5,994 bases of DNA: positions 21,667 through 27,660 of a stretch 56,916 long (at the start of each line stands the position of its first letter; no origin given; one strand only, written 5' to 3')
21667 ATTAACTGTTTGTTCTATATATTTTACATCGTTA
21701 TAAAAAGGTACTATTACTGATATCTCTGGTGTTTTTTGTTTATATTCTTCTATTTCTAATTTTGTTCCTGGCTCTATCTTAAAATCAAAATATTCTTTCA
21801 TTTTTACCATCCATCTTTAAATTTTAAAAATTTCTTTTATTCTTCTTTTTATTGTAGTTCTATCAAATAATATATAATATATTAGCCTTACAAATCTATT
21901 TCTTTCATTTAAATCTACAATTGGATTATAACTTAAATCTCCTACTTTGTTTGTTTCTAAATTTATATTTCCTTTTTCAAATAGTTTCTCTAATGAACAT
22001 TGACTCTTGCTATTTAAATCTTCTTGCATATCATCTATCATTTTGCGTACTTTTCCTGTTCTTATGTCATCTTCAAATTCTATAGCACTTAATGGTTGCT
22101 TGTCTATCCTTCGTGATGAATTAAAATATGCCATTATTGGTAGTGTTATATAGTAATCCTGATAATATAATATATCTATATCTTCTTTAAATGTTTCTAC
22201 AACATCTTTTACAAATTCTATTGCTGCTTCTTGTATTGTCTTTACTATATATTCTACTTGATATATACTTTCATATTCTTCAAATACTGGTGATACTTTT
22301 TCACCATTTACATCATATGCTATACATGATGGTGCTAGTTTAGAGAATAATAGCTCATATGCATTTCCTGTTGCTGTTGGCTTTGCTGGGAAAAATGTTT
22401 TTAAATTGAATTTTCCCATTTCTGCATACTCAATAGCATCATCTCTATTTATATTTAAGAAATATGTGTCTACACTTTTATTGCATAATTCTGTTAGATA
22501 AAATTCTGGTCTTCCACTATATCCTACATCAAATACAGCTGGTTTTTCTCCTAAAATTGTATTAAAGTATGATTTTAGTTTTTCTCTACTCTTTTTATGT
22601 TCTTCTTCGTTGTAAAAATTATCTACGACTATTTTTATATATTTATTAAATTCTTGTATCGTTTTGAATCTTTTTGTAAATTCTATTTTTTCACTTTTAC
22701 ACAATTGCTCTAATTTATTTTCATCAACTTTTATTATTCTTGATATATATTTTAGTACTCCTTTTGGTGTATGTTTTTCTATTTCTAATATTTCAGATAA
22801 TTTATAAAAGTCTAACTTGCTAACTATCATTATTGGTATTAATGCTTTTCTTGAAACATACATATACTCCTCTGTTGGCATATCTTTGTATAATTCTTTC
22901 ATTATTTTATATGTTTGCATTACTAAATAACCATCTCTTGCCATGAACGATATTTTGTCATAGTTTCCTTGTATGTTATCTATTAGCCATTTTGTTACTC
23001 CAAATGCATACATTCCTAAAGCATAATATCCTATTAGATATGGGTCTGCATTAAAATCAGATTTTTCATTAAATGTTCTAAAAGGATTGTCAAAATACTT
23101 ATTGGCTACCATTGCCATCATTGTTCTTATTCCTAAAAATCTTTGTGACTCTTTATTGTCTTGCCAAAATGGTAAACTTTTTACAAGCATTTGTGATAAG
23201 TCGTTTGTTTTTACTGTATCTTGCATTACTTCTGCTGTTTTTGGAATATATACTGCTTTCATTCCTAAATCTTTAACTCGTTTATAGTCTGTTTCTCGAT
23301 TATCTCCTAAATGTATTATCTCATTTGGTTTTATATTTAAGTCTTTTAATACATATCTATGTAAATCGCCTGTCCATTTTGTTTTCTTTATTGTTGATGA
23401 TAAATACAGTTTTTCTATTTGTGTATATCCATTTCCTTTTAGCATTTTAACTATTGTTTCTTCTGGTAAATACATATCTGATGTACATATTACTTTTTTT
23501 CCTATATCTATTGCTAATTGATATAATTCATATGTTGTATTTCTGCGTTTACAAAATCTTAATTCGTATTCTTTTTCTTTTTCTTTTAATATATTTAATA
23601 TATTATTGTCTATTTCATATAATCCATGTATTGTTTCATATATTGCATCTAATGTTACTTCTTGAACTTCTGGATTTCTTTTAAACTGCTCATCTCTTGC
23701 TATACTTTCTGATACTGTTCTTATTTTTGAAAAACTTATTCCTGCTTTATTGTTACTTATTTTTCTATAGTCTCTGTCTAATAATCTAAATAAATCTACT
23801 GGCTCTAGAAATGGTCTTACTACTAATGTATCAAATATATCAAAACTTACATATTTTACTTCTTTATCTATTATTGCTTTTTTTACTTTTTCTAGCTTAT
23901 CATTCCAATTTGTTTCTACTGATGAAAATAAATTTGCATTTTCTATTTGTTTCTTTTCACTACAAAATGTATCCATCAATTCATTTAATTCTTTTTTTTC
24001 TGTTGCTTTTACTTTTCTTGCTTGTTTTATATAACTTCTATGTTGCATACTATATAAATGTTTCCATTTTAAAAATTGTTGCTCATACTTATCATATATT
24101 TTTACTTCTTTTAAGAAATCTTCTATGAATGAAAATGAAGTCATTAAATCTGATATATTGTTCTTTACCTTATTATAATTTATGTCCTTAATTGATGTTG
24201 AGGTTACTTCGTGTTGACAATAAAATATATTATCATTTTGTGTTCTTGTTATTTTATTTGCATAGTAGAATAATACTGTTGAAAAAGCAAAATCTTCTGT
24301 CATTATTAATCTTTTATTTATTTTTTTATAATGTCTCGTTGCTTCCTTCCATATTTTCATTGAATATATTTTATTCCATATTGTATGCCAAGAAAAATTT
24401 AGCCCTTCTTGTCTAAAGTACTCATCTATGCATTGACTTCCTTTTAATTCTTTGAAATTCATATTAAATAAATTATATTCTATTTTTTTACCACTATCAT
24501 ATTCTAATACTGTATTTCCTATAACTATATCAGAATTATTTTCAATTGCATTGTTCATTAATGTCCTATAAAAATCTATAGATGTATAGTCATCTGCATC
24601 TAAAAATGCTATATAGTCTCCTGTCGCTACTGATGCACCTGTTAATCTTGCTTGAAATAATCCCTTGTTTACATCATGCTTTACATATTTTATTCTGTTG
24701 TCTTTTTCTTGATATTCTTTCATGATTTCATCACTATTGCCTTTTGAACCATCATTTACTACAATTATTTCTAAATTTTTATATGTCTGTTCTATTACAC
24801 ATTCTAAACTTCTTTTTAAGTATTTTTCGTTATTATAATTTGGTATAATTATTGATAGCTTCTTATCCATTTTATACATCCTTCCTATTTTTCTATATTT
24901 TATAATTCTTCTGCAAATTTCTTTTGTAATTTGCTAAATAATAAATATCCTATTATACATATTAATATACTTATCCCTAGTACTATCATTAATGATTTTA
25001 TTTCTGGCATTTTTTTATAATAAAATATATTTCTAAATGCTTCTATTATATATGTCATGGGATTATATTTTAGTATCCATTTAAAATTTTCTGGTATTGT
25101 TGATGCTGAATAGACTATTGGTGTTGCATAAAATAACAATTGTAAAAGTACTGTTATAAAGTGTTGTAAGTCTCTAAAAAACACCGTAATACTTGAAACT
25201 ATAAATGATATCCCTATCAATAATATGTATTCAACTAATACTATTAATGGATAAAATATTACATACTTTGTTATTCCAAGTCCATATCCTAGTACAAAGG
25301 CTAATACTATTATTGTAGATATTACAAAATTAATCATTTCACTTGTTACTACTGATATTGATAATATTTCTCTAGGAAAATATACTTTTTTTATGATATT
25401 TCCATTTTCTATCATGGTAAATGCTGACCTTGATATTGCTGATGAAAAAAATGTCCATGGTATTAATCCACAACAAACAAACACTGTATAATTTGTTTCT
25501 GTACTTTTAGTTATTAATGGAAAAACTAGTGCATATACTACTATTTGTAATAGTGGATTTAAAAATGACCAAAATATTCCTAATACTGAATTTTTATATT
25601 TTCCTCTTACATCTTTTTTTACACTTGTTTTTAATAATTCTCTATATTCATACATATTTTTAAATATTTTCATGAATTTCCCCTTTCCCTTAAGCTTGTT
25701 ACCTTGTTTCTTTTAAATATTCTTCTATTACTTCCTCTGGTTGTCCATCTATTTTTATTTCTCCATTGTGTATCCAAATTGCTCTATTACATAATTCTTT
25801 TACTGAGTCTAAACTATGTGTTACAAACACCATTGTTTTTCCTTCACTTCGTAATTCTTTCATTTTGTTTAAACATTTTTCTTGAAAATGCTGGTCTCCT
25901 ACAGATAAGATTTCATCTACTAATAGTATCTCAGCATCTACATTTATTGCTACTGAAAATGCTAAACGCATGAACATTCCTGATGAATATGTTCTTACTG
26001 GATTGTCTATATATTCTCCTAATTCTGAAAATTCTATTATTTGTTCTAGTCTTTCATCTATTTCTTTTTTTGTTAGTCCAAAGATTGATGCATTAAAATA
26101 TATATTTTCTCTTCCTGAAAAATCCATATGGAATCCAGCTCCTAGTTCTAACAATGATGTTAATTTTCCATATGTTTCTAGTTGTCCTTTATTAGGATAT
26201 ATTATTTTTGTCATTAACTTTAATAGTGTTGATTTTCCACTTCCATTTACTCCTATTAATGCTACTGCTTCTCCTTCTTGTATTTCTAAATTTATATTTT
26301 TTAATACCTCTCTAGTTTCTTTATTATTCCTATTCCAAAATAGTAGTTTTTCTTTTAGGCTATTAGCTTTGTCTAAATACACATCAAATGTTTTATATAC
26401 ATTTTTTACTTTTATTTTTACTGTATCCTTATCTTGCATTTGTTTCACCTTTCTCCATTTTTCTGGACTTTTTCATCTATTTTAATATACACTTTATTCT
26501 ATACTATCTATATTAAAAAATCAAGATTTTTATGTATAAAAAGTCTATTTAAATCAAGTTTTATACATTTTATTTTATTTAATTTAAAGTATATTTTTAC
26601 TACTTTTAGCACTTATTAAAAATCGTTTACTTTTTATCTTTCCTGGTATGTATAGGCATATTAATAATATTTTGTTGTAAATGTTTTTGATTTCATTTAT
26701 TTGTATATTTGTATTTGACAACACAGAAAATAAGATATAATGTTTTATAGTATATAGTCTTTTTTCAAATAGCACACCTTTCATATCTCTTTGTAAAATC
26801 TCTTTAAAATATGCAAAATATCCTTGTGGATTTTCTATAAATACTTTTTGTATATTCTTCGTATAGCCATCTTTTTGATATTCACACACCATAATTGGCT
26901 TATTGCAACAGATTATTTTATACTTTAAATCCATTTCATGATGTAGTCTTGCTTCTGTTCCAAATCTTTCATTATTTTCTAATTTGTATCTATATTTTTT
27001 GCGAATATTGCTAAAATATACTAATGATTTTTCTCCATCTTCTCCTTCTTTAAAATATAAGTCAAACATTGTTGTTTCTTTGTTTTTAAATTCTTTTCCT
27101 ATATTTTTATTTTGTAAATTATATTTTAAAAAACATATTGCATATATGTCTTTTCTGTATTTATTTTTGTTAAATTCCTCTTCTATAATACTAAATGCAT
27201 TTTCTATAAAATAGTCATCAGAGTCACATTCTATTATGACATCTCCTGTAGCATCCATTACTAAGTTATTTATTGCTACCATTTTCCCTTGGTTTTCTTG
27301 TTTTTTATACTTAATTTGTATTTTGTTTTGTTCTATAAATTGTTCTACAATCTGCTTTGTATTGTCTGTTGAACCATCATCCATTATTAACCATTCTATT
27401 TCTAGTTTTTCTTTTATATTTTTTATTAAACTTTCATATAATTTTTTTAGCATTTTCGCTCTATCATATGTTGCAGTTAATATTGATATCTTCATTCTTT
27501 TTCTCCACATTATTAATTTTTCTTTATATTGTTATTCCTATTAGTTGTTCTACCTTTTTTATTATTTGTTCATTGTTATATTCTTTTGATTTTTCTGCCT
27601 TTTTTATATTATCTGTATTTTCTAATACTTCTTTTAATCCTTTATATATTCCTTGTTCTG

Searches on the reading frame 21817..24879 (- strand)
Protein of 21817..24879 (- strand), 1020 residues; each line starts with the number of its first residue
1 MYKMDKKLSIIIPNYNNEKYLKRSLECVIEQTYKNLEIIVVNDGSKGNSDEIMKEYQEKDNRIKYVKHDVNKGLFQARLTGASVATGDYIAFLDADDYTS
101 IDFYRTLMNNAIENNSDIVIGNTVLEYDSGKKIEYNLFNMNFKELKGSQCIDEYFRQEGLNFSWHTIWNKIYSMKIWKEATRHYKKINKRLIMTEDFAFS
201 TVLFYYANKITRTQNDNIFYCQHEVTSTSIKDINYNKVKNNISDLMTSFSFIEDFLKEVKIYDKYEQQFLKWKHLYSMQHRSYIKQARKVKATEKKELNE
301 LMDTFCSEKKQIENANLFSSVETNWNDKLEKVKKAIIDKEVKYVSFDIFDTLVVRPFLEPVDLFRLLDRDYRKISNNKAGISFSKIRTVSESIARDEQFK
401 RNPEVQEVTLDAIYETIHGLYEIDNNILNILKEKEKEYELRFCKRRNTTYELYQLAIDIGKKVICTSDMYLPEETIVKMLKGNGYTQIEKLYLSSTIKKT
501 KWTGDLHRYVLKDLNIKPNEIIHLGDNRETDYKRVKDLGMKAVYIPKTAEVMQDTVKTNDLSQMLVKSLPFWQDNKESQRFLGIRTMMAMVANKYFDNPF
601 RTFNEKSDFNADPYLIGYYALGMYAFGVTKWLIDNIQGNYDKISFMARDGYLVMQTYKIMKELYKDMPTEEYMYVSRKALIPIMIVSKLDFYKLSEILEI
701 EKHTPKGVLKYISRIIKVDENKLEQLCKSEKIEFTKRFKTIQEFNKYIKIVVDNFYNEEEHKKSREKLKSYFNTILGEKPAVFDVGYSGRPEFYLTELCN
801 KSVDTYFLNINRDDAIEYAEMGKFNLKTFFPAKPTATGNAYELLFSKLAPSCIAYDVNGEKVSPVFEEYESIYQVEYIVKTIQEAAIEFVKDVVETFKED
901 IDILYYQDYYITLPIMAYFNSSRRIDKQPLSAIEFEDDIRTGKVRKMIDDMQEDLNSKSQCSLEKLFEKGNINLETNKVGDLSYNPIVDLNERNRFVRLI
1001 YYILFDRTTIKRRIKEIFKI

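Call 6: search_protein_families(library=pfam, proteins=[window:21817-24879:-], max_evalue=0.001)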
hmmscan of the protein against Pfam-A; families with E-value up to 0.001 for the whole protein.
window:21817-24879:- (1020 aa): 4 families
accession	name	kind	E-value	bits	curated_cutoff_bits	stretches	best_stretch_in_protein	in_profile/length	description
PF00535.33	Glycos_transf_2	-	2.3e-39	135.5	23.3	1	9-146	1-142/168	Glycosyl transferase family 2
PF10111.15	Glyco_tranf_2_2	-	1.8e-11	44.5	27.3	1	9-127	1-126/276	Glycosyltransferase like family 2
PF13641.12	Glyco_tranf_2_3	-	4.7e-06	27.2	27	1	8-103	3-103/230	Glycosyltransferase like family 2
PF13704.12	Glyco_tranf_2_4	-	0.00035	21.4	27.5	1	16-103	2-88/98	Glycosyl transferase family 2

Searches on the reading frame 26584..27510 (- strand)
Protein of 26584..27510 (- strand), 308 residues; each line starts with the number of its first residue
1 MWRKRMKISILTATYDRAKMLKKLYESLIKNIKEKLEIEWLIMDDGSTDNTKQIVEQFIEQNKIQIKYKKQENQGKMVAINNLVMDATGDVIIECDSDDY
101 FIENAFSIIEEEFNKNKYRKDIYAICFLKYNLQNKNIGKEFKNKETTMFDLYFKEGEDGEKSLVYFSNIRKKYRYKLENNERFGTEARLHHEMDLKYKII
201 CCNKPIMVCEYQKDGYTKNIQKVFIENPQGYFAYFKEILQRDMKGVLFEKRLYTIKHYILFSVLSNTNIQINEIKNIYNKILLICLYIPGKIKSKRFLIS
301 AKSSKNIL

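Call 6: search_protein_families(library=pfam, proteins=[window:26584-27510:-], max_evalue=0.001)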
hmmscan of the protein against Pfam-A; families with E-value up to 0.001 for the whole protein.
window:26584-27510:- (308 aa): 2 families
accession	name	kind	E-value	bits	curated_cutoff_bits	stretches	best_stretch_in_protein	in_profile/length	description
PF00535.33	Glycos_transf_2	-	1.8e-23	83.7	23.3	1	9-139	1-127/168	Glycosyl transferase family 2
PF10111.15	Glyco_tranf_2_2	-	6.5e-07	29.6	27.3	1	36-152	28-145/276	Glycosyltransferase like family 2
